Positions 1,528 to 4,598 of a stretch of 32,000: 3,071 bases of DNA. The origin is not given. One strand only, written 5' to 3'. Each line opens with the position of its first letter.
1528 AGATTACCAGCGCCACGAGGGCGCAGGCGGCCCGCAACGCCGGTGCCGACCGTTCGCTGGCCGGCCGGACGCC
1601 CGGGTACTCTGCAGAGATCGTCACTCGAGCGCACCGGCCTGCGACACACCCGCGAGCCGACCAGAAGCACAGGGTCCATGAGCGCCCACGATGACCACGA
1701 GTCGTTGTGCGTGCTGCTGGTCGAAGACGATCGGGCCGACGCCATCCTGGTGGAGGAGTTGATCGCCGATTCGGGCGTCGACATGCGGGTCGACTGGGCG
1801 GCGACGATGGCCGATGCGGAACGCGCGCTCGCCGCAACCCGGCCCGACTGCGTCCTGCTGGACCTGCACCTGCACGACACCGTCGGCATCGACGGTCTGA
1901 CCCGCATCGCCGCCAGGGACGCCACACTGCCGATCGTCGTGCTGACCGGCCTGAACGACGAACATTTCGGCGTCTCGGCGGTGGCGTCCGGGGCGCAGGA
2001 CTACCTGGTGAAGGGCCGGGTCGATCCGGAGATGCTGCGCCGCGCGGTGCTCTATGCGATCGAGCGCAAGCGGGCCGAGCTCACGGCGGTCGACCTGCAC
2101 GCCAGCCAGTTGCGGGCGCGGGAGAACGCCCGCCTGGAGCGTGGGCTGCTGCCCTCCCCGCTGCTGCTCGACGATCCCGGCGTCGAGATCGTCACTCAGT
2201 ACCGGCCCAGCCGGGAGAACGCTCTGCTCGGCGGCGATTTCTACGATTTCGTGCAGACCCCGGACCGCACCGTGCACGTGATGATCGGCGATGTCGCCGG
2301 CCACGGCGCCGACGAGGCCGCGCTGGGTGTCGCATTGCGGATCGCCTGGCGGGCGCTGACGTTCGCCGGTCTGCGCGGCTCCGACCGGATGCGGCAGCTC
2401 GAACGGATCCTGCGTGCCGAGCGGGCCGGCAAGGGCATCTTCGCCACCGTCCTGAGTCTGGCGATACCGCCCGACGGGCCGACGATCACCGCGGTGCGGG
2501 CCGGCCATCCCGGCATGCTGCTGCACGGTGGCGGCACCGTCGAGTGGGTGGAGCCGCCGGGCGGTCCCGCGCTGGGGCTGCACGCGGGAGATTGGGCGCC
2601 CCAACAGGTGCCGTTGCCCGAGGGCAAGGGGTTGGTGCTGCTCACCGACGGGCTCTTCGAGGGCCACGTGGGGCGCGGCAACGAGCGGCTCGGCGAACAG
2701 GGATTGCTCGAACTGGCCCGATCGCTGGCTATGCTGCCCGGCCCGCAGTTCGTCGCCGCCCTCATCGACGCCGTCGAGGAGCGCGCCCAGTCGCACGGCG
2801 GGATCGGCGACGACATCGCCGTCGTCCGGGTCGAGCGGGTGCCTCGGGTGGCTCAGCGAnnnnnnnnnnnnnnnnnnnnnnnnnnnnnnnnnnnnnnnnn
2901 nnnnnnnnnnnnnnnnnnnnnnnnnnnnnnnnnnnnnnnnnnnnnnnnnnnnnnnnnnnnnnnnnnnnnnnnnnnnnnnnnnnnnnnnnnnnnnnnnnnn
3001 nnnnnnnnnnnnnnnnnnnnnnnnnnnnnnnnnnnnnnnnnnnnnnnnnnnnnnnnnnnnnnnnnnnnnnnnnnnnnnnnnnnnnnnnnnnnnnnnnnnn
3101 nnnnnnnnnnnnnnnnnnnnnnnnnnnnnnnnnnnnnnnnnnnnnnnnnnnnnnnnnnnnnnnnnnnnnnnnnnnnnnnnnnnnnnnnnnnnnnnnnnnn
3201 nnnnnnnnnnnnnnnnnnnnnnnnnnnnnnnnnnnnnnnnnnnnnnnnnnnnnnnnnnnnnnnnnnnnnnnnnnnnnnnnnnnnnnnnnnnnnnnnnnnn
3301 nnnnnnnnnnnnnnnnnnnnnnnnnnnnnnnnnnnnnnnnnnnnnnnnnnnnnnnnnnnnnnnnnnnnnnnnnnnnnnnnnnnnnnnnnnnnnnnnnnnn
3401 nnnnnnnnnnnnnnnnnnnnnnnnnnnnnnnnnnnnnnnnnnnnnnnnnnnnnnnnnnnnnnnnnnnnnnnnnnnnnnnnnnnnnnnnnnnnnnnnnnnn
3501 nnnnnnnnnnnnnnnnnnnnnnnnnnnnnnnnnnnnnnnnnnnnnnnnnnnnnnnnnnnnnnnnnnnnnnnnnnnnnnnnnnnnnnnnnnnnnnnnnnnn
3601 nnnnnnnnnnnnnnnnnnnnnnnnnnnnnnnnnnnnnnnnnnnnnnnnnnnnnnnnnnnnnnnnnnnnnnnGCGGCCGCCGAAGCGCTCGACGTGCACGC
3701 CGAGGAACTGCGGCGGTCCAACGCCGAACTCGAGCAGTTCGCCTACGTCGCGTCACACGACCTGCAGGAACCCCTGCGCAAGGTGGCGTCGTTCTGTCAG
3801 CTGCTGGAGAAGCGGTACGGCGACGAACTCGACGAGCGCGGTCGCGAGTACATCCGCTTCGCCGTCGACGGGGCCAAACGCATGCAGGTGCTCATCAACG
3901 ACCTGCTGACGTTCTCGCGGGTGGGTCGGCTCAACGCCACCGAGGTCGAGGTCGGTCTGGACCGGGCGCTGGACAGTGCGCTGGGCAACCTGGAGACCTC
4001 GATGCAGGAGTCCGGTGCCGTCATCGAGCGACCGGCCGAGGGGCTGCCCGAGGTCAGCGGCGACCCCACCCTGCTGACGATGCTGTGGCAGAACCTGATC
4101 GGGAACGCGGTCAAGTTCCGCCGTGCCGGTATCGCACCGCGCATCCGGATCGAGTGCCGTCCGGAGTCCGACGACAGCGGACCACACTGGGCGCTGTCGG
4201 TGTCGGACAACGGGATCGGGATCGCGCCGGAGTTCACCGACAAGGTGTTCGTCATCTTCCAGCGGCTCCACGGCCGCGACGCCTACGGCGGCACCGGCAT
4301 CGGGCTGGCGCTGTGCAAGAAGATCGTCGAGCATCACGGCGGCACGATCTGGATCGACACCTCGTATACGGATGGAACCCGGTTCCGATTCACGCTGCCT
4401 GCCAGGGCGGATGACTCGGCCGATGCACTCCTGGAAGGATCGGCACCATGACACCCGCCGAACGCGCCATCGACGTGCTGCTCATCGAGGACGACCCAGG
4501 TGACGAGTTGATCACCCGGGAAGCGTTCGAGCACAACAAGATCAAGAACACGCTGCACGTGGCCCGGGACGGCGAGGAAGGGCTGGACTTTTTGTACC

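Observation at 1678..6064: Four-gene phosphorelay operon linking a CHASE3 histidine kinase to two phosphatase-type outputs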

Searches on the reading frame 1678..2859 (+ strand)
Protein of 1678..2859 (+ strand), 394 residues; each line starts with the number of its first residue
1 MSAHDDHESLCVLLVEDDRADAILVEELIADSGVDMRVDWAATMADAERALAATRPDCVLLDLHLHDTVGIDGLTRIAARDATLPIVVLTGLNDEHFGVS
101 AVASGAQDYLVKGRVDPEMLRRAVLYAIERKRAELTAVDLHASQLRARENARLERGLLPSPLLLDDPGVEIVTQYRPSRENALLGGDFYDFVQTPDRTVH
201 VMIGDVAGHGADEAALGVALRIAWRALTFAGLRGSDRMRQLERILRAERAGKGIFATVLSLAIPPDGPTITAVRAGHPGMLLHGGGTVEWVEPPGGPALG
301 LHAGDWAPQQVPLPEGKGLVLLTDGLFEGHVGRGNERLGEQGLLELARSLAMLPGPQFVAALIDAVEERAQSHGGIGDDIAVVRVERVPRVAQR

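Call 6: search_protein_families(library=pfam, proteins=[window:1678-2859:+], max_evalue=0.01)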
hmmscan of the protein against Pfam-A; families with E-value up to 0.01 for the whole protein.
window:1678-2859:+ (394 aa): 2 families
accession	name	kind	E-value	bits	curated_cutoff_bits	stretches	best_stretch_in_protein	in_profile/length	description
PF07228.17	SpoIIE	-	2.9e-34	119.2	25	1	195-387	1-191/192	Stage II sporulation protein E (SpoIIE)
PF00072.30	Response_reg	-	2.8e-18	66.6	30.2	1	12-123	1-109/111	Response regulator receiver domain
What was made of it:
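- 1678..2862 (+): g1: RsfR orthologue, a receiver domain fused to a PP2C/SpoIIE phosphatase (394 aa). The phospho-acceptor is Asp62. Pfam Response_reg plus SpoIIE (call 6).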

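Call 7: search_protein_families(library=ncbifam, proteins=[window:1678-2859:+], max_evalue=0.01)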
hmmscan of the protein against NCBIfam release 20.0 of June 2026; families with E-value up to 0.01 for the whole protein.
window:1678-2859:+ (394 aa): 78 families (the best 25 are shown)
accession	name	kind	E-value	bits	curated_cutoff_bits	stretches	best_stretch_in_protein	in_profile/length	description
NF045505.1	RR_RssB_Pseudo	equivalog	6.2e-17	61.7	700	1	9-329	5-341/394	two-component system response regulator RssB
NF051870.1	NAssimRespRegNtrX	equivalog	9e-12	44.6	600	1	12-142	4-133/452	nitrogen assimilation response regulator NtrX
NF047793.1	ResRegPgtA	equivalog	1.1e-11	44.3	650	1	11-146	7-139/414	two-component system response regulator PgtA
TIGR02154.1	PhoB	equivalog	1.2e-11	44.3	296.2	1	11-142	4-134/226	phosphate regulon transcriptional regulator PhoB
NF041946.1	LuxO_transreg_Vib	equivalog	1.2e-11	44.1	800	1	14-134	1-118/463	quorum-sensing sigma-54 dependent transcriptional regulator LuxO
NF006900.1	PRK09390.1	equivalog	2.7e-11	43.4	255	1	11-148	6-139/203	response regulator FixJ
NF047785.1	respo_reg_MadR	equivalog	3.8e-11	42.8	300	1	36-125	26-118/209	MadR family response regulator transcription factor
NF033791.1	ActR_PrrA_rreg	equivalog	6.8e-11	42.5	250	1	12-136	4-124/173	ActR/PrrA/RegA family redox response regulator transcription factor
NF041734.1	resp_reg_RppA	equivalog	1.1e-10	41.2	250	1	12-146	3-135/229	two-component system response regulator RppA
NF040689.1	MtrAB_MtrA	equivalog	1.7e-10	40.6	300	1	12-123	1-109/219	MtrAB system response regulator MtrA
NF045991.1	RespRegCtrARhodob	equivalog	2.9e-10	40.3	350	1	12-131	3-118/224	response regulator transcription factor CtrA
TIGR01818.1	ntrC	equivalog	8e-10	38.1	558.6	1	12-113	1-100/463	nitrogen regulation protein NR(I)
NF007820.0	PRK10529.1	equivalog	9.7e-10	38.2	325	1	12-130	4-118/225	two-component system response regulator KdpE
NF007928.2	PRK10643.1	equivalog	1.5e-09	37.9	330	1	12-123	3-112/216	two-component system response regulator PmrA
NF007935.0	PRK10651.1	equivalog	2.7e-09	36.5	250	1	8-129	5-125/216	two-component system response regulator NarL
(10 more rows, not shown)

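Call 53: search_solved_structures(query=window:1678-2859:+, max_evalue=0.00001, show_alignments=1)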
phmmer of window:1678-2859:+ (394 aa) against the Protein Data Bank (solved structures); distinct sequences matched with E-value up to 0.00001: 56.
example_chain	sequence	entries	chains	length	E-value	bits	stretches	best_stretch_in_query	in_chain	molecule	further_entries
3eq2_A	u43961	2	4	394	1.6e-14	57.3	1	11-329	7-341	Probable two-component response regulator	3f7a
3ke6_A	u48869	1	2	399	5.1e-14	55.6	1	157-354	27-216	Protein Rv1364c/MT1410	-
6oap_A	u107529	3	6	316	1.3e-10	44.4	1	53-132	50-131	Dual sensor histidine kinase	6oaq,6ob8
8svz_A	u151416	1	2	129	4.6e-10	42.6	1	10-123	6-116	Two-component response regulator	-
2qsj_A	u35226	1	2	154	1.4e-09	41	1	11-129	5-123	DNA-binding response regulator, LuxR family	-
3nhz_A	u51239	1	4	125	6.2e-09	38.9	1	12-122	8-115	Two component system transcriptional regulator mtrA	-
5ep0_A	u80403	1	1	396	9.4e-09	38.3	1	12-131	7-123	Putative repressor protein luxO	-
3cfy_A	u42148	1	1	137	1.3e-08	37.8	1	12-135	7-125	Putative LuxO repressor protein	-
2gwr_A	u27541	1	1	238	1.8e-08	37.4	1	12-123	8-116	DNA-binding response regulator mtrA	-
5lwk_A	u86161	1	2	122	2.5e-08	36.9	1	12-113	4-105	Transcriptional regulatory protein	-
1ys6_A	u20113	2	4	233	4.1e-08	36.2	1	12-133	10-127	Transcriptional regulatory protein prrA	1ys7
1zh2_A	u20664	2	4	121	4.5e-08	36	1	12-114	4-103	KDP operon transcriptional regulatory protein kdpE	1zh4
3q9s_A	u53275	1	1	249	8.1e-08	35.2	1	12-141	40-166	DNA-binding response regulator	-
6lgq_D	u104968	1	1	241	8.1e-08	35.2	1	11-128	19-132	DNA-binding response regulator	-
9rhz_C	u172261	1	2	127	1.1e-07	34.8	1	4-113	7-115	Chemotaxis protein CheY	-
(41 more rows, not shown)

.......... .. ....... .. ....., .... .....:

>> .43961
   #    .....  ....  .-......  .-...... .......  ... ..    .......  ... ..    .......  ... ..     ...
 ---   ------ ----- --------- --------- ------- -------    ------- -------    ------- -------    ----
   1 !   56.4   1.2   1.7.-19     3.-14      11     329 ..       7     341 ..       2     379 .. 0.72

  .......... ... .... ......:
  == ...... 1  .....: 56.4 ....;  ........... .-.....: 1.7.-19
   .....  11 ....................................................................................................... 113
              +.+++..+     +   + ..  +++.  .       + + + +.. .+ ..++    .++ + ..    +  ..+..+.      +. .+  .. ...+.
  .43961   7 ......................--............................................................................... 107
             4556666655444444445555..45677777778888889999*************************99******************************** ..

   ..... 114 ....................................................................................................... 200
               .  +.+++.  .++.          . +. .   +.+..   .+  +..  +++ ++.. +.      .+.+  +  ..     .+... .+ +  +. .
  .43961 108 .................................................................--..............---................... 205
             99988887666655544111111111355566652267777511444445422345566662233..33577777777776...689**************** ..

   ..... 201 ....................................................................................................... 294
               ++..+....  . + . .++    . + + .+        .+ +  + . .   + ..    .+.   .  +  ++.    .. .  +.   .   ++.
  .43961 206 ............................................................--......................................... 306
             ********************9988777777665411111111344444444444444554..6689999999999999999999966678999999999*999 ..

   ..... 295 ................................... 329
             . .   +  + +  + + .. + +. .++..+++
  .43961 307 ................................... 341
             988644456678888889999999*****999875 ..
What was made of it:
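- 1678..2862 (+): Closest solved structures are RssB 3EQ2 and the Rv1364c PP2C domain 3KE6 (call 53).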

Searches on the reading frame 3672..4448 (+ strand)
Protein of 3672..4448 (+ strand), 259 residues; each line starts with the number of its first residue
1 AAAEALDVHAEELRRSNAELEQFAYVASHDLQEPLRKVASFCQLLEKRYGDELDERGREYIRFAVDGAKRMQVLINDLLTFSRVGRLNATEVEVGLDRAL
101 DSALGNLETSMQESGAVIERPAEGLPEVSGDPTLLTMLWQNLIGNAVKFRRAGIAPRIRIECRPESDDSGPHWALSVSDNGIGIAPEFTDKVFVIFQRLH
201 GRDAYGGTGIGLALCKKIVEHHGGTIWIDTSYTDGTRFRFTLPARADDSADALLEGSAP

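Call 46: search_solved_structures(query=window:3672-4448:+, max_evalue=1e-15, show_alignments=2)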
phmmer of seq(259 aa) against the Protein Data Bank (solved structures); distinct sequences matched with E-value up to 1e-15: 18.
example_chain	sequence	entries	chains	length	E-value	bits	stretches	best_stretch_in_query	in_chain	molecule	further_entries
8f71_A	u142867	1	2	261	4.5e-48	167.3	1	10-249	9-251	Histidine kinase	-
9ys3_A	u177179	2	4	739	1.7e-38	135.9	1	6-242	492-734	Bacteriophytochrome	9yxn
8uph_A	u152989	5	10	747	1.8e-38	135.8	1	6-242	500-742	Bacteriophytochrome (Light-regulated signal transduction histidine kinase)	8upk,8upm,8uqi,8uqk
8sgk_A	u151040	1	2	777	1.1e-37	133.2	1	12-246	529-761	Bacteriophytochrome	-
8avv_A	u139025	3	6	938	1.9e-37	132.5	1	12-245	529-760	Bacteriophytochrome,Response regulator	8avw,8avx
3dge_A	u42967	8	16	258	1.6e-25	93.4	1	10-244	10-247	Sensor protein | Histidine kinase | Sensor histidine kinase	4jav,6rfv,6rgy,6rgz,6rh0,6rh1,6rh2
2c2a_A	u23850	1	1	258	1.6e-25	93.4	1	10-244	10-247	SENSOR HISTIDINE KINASE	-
5uht_A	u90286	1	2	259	1.6e-25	93.4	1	10-244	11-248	Sensor histidine kinase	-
6azr_A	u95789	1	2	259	1.6e-25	93.4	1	10-244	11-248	Sensor histidine kinase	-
4jas_A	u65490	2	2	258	5.8e-25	91.6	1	10-244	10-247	Histidine kinase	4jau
7z8n_A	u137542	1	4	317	6e-25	91.5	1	10-242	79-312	Histidine kinase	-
6rh7_A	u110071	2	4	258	3.6e-24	89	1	11-244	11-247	Sensor histidine kinase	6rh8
4i5s_A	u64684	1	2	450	3.8e-20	75.8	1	11-250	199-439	Putative histidine kinase CovS; VicK-like protein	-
8u4x_A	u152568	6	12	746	1.1e-19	74.3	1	21-244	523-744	histidine kinase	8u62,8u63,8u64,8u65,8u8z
6lgq_C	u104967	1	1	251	3.2e-17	66.2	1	25-246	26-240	Histidine kinase KdpD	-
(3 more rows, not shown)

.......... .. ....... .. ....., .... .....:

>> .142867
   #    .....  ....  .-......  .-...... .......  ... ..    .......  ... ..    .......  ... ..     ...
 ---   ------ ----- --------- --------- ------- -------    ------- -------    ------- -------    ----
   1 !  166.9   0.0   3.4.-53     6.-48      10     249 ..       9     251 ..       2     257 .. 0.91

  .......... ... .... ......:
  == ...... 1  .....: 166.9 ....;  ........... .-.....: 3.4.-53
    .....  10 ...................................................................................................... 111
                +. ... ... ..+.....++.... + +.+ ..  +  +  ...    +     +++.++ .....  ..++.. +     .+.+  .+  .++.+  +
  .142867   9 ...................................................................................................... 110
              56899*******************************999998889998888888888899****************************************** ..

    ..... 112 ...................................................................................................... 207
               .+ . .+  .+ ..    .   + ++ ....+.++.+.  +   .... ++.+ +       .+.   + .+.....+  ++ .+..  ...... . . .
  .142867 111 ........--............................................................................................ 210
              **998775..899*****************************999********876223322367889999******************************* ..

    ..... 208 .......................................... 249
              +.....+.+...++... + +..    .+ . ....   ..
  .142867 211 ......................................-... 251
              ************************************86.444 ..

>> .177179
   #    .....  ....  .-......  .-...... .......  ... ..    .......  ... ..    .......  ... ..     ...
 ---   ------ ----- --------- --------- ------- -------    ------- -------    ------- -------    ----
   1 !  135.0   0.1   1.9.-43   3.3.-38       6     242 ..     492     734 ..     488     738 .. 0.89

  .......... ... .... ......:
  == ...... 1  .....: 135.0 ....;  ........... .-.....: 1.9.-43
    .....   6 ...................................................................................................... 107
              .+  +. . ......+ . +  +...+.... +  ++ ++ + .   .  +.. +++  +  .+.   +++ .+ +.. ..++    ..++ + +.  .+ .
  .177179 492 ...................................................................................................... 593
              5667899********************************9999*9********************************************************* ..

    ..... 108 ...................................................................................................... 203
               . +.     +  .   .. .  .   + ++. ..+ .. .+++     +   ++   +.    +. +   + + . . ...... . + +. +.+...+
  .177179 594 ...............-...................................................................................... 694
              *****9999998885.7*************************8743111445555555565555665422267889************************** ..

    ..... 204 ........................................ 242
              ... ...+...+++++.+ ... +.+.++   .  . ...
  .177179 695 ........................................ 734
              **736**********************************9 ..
